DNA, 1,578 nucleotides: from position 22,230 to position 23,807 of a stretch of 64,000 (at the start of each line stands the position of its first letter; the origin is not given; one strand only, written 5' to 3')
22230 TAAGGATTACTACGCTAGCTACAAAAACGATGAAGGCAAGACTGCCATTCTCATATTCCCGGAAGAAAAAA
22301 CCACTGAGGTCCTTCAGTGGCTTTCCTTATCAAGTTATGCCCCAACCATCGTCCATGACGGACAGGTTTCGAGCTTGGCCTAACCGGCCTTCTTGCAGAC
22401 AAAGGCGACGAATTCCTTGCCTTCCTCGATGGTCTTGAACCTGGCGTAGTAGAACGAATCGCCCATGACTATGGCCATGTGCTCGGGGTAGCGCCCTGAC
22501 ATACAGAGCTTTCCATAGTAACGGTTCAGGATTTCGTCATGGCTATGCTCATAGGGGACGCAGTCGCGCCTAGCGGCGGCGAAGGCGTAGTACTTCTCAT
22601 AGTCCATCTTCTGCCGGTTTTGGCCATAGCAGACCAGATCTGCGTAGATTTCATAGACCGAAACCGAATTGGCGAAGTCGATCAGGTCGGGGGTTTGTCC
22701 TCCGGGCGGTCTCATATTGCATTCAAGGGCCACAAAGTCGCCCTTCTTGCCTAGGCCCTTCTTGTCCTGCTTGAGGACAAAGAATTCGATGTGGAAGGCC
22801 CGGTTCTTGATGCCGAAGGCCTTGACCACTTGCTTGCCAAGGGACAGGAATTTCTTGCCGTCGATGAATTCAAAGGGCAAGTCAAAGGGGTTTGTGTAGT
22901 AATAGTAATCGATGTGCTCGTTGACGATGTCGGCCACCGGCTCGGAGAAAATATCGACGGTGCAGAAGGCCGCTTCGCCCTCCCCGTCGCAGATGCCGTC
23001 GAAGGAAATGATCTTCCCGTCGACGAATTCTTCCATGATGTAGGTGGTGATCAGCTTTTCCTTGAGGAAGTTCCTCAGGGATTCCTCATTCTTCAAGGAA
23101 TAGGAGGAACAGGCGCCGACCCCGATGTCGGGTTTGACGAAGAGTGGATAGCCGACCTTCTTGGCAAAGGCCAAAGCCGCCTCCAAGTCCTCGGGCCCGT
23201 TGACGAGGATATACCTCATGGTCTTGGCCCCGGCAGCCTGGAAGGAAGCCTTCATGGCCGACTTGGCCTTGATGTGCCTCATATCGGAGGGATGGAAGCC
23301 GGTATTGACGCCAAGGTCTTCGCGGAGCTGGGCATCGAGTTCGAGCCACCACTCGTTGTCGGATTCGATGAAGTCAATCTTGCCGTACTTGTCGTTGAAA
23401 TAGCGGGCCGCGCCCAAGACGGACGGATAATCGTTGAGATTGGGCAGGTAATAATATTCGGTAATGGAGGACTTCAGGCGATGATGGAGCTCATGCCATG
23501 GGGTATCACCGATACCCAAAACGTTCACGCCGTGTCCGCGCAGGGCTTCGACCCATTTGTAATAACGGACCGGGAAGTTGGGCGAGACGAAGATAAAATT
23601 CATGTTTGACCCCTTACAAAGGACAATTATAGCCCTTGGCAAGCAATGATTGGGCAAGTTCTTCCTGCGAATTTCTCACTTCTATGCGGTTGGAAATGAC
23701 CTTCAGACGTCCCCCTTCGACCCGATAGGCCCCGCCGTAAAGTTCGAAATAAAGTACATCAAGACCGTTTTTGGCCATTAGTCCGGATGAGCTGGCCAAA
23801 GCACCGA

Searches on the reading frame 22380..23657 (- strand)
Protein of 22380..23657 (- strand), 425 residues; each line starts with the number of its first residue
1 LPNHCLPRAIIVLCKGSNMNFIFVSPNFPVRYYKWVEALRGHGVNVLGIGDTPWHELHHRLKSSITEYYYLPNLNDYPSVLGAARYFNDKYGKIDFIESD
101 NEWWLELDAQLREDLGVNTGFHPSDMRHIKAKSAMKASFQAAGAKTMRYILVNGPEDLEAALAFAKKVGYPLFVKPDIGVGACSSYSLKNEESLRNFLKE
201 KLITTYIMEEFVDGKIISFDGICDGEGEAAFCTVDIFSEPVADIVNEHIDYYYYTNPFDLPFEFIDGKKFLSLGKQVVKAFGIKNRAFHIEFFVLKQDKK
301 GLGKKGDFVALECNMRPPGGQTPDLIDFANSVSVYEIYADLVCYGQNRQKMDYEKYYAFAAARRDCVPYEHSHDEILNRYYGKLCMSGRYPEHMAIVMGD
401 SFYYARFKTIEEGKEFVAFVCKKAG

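Call 61: search_protein_families(library=pfam, proteins=[window:22380-23657:-], max_evalue=0.00001)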
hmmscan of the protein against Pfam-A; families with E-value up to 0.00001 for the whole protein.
window:22380-23657:- (425 aa): 1 family
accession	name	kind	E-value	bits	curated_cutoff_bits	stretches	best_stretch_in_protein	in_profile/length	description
PF13535.11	ATP-grasp_4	-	1.7e-06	28.2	27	1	192-297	39-140/160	ATP-grasp domain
